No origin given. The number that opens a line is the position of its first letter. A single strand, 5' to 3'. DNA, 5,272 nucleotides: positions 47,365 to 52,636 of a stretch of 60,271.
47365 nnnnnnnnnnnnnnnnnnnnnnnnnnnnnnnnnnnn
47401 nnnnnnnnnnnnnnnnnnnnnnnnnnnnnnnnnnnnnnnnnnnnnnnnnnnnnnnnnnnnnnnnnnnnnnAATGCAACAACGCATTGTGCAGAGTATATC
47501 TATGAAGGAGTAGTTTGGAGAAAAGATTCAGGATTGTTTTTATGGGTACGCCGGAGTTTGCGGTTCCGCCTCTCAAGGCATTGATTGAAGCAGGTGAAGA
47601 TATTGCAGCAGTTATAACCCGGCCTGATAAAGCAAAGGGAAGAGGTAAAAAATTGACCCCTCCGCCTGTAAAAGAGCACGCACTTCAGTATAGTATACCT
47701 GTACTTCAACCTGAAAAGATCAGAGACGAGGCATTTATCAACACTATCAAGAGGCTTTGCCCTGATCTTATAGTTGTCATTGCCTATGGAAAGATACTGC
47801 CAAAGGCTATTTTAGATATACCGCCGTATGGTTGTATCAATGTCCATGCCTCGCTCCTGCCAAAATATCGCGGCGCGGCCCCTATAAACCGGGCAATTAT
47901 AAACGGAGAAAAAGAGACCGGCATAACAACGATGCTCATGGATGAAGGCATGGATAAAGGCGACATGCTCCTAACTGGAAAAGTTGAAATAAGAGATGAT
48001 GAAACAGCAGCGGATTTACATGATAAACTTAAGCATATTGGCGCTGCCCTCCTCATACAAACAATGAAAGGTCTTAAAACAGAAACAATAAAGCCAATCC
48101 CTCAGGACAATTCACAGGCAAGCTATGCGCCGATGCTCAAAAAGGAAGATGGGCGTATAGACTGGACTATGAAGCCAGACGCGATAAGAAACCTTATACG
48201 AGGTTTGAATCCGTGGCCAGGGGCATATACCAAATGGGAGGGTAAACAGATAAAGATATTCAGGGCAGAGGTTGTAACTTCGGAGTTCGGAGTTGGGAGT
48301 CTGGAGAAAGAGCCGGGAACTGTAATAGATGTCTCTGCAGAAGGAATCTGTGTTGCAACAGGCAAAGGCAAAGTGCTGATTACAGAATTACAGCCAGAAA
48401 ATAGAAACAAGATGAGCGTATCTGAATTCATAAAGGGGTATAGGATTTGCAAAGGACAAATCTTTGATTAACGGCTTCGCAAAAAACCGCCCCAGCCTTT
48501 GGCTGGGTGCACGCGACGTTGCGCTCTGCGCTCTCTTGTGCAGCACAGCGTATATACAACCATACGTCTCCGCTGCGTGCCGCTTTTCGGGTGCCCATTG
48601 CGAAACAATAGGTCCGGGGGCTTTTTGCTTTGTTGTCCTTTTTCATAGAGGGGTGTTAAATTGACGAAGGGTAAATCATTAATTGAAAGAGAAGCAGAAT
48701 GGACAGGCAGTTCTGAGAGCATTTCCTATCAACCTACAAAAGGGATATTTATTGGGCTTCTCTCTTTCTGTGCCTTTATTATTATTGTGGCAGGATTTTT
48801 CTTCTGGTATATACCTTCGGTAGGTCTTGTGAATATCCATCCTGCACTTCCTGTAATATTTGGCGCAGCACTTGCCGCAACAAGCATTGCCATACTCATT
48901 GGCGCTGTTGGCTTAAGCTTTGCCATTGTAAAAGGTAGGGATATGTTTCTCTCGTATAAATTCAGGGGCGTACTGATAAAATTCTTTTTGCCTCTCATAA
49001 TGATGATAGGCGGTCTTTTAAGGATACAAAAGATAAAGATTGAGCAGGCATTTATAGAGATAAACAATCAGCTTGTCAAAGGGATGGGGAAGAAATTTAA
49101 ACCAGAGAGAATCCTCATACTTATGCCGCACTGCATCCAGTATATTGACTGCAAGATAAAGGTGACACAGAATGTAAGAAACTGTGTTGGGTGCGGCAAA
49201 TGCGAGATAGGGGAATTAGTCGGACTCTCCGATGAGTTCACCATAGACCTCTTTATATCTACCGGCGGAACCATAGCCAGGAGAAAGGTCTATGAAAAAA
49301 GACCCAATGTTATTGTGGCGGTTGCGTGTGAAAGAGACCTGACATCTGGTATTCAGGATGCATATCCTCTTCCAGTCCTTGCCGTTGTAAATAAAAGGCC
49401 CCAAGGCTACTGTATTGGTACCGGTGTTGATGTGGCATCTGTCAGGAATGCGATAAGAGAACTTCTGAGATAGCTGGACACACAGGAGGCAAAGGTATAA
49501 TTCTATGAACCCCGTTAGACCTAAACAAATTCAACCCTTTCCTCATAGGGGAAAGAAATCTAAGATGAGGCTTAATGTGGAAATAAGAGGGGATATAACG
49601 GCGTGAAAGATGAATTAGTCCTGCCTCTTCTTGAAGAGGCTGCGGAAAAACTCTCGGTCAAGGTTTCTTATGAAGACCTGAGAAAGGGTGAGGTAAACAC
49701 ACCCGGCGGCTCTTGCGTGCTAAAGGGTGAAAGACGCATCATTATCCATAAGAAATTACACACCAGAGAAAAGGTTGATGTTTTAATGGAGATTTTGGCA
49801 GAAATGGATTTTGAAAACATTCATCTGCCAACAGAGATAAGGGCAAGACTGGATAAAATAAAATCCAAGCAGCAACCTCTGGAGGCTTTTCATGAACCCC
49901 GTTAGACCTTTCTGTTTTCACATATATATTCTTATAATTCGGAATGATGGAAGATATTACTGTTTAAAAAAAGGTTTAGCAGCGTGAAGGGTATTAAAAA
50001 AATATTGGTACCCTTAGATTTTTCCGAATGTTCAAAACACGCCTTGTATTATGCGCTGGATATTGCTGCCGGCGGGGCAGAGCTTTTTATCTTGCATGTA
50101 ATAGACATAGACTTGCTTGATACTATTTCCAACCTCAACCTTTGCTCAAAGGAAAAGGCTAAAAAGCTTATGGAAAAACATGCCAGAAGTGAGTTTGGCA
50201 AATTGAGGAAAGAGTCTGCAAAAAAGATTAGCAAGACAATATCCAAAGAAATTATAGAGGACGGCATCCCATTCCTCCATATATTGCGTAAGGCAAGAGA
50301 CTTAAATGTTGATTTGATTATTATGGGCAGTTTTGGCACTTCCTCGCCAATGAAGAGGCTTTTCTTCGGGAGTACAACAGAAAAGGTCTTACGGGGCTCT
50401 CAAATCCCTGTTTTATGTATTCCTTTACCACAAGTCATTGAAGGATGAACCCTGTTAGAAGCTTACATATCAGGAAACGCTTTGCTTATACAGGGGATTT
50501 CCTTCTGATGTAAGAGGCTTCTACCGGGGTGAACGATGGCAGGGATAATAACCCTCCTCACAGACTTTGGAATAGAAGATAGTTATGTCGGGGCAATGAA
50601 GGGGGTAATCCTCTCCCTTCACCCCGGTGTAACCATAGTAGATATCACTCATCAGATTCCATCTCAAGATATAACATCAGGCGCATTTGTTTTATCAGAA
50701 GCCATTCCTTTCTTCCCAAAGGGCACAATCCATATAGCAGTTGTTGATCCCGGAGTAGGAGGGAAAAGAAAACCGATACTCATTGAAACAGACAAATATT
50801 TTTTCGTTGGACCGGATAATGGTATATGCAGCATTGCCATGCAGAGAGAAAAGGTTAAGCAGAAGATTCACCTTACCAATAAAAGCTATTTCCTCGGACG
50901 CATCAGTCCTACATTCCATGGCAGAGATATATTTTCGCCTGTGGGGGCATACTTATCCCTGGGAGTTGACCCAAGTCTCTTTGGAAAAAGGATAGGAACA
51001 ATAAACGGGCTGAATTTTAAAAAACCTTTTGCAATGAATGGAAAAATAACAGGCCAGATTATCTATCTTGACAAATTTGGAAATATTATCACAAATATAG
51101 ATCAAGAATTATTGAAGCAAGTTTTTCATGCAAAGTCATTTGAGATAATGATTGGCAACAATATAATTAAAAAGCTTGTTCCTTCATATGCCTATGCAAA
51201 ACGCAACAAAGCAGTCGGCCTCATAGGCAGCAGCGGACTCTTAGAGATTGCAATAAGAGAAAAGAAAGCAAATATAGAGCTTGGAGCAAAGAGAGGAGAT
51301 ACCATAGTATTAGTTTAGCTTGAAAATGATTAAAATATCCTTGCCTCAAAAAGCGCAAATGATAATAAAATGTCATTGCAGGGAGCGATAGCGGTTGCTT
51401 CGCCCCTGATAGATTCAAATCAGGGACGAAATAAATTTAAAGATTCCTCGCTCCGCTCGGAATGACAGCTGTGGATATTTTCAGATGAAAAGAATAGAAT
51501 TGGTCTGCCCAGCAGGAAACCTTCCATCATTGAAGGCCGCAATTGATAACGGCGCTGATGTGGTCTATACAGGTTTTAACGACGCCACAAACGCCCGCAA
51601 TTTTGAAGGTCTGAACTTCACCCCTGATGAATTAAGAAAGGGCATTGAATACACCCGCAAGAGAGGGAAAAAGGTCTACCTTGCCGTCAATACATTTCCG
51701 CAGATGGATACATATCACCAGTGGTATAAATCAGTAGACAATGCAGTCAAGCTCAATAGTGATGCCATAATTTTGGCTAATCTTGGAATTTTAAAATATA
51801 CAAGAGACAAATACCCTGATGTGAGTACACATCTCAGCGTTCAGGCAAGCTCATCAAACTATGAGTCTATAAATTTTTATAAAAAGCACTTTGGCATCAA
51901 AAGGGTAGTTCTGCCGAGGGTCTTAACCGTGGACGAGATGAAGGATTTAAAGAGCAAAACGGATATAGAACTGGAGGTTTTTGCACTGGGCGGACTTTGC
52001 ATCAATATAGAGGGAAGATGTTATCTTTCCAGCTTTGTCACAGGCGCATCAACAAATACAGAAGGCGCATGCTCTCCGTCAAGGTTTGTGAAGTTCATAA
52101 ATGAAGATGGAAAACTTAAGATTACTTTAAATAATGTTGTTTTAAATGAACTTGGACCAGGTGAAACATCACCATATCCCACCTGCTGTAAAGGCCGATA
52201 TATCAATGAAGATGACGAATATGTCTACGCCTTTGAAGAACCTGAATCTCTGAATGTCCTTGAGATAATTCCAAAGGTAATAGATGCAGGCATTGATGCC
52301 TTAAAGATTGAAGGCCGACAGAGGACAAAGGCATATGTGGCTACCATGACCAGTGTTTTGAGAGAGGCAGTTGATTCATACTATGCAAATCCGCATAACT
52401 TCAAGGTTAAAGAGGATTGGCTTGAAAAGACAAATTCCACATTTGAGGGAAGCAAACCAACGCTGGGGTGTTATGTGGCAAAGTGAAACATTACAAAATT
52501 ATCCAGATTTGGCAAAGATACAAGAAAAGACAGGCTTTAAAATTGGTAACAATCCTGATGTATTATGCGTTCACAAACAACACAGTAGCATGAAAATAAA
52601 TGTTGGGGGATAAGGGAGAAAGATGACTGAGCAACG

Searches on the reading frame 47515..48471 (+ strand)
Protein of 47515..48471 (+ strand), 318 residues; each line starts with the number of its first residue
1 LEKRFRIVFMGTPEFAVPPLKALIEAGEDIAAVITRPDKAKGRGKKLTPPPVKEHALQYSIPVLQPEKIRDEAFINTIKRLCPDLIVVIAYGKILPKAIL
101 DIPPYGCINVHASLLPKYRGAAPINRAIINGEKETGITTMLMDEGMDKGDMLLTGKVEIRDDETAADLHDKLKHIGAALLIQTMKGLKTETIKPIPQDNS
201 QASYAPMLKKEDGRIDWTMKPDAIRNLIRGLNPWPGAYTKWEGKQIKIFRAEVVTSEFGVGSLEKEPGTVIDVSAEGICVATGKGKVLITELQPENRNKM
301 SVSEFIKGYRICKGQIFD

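Call 27: search_protein_families(library=pfam, proteins=[window:47515-48471:+], max_evalue=0.0001)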
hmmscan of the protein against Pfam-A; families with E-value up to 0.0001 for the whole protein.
window:47515-48471:+ (318 aa): 2 families
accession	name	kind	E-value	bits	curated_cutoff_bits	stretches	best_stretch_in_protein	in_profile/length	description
PF00551.24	Formyl_trans_N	-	1.5e-45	155.6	26.1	1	6-183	2-180/181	Formyl transferase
PF02911.23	Formyl_trans_C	-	2.4e-32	111.5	21.1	1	208-310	2-100/100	Formyl transferase, C-terminal domain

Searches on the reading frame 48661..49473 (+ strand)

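Call 27: search_protein_families(library=pfam, proteins=[window:48661-49473:+], max_evalue=0.0001)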
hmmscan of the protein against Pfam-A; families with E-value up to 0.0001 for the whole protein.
window:48661-49473:+ (270 aa): 1 family
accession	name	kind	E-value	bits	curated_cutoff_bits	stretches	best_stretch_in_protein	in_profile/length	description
PF01976.22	DUF116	-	3.1e-50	170.1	25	1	112-265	2-155/155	Protein of unknown function DUF116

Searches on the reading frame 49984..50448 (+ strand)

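Call 71: search_protein_families(library=pfam, proteins=[window:49984-50448:+], max_evalue=0.001)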
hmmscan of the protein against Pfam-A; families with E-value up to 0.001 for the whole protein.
window:49984-50448:+ (154 aa): 1 family
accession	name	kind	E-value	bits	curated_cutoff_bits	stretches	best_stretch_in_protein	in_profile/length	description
PF00582.32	Usp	-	3.9e-28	99.2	24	1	4-147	2-141/141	Universal stress protein family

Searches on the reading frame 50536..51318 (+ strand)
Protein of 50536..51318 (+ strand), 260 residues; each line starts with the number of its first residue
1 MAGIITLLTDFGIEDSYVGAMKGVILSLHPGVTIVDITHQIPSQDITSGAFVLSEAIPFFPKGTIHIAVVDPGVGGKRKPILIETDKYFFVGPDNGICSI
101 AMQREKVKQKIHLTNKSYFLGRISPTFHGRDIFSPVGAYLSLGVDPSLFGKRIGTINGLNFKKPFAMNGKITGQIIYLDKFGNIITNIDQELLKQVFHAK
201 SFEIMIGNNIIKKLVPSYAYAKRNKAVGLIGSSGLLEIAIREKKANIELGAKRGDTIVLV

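Call 71: search_protein_families(library=pfam, proteins=[window:50536-51318:+], max_evalue=0.001)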
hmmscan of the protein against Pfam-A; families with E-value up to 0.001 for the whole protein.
window:50536-51318:+ (260 aa): 2 families
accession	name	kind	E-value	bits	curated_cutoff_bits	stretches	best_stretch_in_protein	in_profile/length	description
PF01887.21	SAM_HAT_N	-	3.8e-56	189.4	26.3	1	5-149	1-144/145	SAM hydroxide adenosyltransferase N-terminal domain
PF20257.3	SAM_HAT_C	-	3.8e-21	75.7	25.5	1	173-257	1-83/84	SAM hydroxide adenosyltransferase C-terminal domain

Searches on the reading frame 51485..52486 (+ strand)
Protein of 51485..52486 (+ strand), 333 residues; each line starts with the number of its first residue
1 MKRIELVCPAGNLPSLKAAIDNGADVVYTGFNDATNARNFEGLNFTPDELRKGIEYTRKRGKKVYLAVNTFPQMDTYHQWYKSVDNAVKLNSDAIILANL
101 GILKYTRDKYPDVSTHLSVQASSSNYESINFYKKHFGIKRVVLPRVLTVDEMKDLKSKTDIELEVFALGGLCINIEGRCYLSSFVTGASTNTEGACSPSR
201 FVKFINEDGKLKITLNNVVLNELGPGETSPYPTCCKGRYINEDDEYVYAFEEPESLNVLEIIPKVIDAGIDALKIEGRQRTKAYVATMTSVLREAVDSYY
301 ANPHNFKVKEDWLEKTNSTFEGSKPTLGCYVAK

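Call 71: search_protein_families(library=pfam, proteins=[window:51485-52486:+], max_evalue=0.001)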
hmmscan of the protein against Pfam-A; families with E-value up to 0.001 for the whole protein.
window:51485-52486:+ (333 aa): 1 family
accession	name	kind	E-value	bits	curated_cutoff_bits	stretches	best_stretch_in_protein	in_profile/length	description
PF01136.24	Peptidase_U32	-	4.4e-62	209.9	22.4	1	78-322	2-220/233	Peptidase family U32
